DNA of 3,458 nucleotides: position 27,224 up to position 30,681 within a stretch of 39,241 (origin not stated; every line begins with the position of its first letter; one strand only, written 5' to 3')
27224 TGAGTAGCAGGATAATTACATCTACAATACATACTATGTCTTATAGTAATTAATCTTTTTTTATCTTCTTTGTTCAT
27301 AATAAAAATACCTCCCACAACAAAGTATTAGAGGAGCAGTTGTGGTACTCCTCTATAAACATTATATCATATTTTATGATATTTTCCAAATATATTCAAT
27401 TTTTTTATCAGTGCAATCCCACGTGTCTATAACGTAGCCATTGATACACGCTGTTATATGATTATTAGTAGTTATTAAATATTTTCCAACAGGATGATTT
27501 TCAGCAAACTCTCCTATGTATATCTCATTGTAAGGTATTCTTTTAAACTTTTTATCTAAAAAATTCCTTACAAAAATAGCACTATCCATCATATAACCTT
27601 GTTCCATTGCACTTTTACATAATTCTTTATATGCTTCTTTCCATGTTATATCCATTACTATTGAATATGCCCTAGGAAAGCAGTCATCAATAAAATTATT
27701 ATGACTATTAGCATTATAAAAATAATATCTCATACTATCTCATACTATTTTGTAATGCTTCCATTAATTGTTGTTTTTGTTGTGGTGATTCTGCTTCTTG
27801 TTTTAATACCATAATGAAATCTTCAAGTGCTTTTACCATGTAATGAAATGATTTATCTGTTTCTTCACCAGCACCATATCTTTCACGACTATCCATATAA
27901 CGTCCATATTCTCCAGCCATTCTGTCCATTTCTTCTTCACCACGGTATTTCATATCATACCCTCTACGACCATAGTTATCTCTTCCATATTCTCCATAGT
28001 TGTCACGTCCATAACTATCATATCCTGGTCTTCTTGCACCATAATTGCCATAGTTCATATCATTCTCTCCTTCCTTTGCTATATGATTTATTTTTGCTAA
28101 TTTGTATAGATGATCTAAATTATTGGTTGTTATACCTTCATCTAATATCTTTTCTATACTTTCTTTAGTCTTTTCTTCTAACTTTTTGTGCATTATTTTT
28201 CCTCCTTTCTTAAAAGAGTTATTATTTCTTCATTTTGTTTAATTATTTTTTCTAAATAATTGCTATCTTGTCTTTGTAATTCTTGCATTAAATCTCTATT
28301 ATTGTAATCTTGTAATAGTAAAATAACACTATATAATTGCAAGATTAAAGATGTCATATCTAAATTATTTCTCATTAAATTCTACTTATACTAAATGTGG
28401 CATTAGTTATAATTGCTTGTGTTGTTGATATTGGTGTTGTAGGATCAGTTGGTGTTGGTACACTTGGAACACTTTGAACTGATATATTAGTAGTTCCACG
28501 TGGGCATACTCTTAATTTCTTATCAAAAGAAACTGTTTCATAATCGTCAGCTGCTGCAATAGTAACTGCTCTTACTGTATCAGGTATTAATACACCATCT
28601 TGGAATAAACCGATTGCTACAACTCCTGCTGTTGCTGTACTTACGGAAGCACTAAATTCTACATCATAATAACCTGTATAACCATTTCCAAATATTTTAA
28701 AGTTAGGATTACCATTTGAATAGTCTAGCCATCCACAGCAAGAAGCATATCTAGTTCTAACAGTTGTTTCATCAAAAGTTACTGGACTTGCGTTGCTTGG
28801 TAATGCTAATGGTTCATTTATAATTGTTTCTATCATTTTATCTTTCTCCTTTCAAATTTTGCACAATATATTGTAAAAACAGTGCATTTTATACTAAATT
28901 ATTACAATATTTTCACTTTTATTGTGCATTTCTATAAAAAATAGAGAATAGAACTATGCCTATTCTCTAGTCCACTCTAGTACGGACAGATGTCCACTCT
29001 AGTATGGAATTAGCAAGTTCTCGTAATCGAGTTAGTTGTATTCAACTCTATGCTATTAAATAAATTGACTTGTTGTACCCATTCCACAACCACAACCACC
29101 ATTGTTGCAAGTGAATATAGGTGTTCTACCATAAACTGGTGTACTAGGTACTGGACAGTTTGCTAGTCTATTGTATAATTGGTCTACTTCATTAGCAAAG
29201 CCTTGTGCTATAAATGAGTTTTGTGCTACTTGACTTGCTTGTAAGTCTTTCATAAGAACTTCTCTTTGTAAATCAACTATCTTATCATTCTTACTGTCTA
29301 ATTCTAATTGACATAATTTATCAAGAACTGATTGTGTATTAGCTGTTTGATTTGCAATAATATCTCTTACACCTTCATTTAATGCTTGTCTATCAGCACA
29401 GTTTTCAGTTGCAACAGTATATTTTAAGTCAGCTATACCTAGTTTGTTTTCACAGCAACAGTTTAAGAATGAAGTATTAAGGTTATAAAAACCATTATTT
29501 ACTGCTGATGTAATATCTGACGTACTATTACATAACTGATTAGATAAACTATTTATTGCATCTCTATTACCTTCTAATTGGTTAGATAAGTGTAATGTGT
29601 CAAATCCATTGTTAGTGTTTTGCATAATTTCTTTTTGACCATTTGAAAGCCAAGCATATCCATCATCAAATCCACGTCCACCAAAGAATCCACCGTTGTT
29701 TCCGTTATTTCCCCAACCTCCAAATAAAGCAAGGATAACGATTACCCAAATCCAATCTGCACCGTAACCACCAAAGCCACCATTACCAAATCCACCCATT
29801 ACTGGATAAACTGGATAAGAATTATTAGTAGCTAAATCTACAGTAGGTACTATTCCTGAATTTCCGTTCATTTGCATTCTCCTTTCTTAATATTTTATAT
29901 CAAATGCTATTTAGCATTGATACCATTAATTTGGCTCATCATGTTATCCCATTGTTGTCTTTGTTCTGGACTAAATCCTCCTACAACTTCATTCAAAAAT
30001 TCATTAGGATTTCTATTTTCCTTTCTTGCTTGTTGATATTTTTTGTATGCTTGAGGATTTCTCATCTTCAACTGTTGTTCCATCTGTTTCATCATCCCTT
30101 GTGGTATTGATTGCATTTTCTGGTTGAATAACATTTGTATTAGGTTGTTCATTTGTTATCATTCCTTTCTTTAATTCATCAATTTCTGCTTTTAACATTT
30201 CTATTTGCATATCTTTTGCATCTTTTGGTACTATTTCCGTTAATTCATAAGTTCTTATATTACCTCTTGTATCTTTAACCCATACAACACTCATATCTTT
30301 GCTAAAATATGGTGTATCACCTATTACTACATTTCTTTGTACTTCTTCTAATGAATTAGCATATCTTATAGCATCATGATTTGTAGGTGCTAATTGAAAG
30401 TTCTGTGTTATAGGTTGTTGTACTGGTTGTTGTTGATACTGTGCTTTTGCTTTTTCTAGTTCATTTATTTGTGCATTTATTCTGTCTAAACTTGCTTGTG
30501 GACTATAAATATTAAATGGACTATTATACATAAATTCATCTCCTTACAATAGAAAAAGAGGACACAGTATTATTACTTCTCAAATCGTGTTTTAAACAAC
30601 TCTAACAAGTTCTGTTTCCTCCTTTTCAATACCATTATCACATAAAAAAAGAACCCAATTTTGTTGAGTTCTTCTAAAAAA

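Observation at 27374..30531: Run of compositionally extreme orphan proteins resembling coat/exosporium building blocks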

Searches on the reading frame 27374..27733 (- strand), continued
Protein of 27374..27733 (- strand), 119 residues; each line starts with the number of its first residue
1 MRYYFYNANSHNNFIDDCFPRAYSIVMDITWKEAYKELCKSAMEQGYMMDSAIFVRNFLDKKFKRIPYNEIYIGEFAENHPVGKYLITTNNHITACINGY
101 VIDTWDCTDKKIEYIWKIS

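Call 58: search_solved_structures(query=A5, max_evalue=10, show_alignments=2)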
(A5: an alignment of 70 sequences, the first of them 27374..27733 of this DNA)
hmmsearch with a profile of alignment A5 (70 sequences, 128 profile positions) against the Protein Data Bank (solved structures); distinct sequences matched with E-value up to 10: 1.
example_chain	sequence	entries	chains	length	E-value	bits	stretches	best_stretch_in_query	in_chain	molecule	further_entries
3ljk_A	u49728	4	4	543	2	11.8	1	10-47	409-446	Glucose-6-phosphate isomerase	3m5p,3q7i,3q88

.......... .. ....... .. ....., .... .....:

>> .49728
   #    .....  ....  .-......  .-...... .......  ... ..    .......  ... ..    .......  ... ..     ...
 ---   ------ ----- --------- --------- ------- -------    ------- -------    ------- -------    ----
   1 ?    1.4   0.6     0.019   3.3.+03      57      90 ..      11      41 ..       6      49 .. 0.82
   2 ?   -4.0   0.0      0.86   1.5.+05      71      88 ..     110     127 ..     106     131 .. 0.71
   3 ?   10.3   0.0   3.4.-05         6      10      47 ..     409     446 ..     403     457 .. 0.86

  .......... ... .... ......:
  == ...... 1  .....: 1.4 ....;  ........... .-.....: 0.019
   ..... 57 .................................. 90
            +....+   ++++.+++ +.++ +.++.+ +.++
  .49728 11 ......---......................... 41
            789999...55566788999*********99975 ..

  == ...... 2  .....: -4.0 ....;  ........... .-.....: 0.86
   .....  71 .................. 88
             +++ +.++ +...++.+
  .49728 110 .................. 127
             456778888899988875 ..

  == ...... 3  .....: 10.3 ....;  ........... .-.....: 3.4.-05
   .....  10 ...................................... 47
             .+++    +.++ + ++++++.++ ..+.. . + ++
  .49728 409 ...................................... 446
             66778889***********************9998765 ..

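Call 59: search_protein_families(library=pfam, proteins=[P0275, P0352, P0380, P0403, P0378, P0297, P0331, P0364, P0392, P0284], max_evalue=0.01)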
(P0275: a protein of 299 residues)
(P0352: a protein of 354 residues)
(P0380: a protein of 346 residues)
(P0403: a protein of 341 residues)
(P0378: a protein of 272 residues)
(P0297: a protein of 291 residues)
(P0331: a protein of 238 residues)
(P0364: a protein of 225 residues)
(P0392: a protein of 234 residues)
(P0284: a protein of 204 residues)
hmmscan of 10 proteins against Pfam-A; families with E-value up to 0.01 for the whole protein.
P0275 (299 aa): 0 families

P0352 (354 aa): 0 families

P0380 (346 aa): 0 families

P0403 (341 aa): 0 families

P0378 (272 aa): 0 families

P0297 (291 aa): 0 families

P0331 (238 aa): 0 families

P0364 (225 aa): 0 families

P0392 (234 aa): 1 family
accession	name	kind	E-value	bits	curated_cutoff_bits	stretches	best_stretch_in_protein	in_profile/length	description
PF03622.19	IBV_3B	-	0.00073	19.9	27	1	206-233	23-50/63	IBV 3B protein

P0284 (204 aa): 0 families

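Call 72: search_protein_families(library=padloc, proteins=[window:27374-27733:-], max_evalue=0.01)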
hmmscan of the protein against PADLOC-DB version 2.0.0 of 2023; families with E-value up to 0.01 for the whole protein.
window:27374-27733:- (119 aa): 0 families

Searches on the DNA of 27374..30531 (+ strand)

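Call 4: search_dna_similar(query=window:27374-30531:+, collection=phages, mode=distant, max_rows=20)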
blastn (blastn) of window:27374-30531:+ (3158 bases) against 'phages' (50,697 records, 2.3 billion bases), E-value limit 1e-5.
Records with a match: 1; places in all: 1; records where one place covers at least 80% of the query: 0.
Best place of each record, by identity: 60-80% 1.
By first word of the organism name: Butyrivibrio 1.
By host as written in the record: Butyrivibrio fibrisolvens DSM 3071 1.
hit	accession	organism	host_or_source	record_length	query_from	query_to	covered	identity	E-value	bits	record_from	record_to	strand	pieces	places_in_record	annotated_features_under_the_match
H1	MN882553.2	Butyrivibrio virus Ceridwen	Butyrivibrio fibrisolvens DSM 3071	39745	1707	1854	5%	72.0%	7e-15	90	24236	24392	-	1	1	hypothetical protein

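Call 107: search_dna_similar(query=L005:3641-5510:+, collection=ecoli_genomes, mode=distant, max_rows=10)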
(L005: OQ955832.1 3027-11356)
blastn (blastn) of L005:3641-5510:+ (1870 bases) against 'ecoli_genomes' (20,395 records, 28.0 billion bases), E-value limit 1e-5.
No match.

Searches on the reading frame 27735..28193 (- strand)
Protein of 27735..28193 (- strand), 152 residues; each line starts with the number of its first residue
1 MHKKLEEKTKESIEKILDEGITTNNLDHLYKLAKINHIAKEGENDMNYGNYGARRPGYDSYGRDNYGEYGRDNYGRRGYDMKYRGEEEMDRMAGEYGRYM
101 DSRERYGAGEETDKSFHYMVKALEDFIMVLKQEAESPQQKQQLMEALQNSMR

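Call 5: search_protein_families(library=phrogs, proteins=[window:27735-28193:-], max_evalue=0.01)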
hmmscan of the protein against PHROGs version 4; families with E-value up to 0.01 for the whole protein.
window:27735-28193:- (152 aa): 0 families

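Call 6: search_protein_families(library=pfam, proteins=[window:27735-28193:-], max_evalue=0.1)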
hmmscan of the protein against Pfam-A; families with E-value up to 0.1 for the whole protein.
window:27735-28193:- (152 aa): 0 families

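Call 17: search_protein_families(library=ncbifam, proteins=[window:27735-28193:-], max_evalue=0.1)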
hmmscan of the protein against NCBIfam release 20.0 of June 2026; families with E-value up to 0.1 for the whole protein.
window:27735-28193:- (152 aa): 0 families

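Call 25: search_dna_similar(query=window:27735-28193:-, collection=phages, mode=protein, max_rows=30, max_evalue=0.01)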
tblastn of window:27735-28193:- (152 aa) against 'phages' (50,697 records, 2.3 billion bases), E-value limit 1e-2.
No match.

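Call 72: search_protein_families(library=padloc, proteins=[window:27735-28193:-], max_evalue=0.01)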
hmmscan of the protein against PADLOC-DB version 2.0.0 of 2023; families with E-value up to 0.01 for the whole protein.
window:27735-28193:- (152 aa): 0 families

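Call 106: search_solved_structures(query=window:27735-28193:-, max_evalue=1)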
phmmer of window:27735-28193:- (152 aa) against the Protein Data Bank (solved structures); distinct sequences matched with E-value up to 1: 0.
